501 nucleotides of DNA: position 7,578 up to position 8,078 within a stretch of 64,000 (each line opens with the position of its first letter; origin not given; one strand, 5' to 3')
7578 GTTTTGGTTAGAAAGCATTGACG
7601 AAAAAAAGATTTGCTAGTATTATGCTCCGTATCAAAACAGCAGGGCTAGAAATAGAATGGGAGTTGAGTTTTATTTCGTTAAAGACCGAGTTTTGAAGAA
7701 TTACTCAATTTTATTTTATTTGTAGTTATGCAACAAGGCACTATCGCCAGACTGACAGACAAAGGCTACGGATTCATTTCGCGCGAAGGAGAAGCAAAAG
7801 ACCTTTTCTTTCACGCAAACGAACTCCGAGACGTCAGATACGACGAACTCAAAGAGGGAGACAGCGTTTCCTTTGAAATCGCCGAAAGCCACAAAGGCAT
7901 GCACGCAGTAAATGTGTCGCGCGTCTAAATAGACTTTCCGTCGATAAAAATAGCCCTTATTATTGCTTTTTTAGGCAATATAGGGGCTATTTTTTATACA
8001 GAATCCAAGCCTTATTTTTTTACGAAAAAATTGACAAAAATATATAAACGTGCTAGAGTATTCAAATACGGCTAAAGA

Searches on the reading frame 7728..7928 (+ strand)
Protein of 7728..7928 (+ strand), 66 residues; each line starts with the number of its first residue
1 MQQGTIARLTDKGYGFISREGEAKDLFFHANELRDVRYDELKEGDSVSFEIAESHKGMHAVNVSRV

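Call 93: search_protein_families(library=pfam, proteins=[window:7728-7928:+], max_evalue=0.001)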
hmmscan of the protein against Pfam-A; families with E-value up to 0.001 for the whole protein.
window:7728-7928:+ (66 aa): 2 families
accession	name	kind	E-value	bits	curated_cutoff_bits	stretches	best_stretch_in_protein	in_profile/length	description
PF00313.28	CSD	-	2e-19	69.7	27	1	3-65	2-65/66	'Cold-shock' DNA-binding domain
PF08206.17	OB_RNB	-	0.00013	22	24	1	8-36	4-32/58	Ribonuclease B OB domain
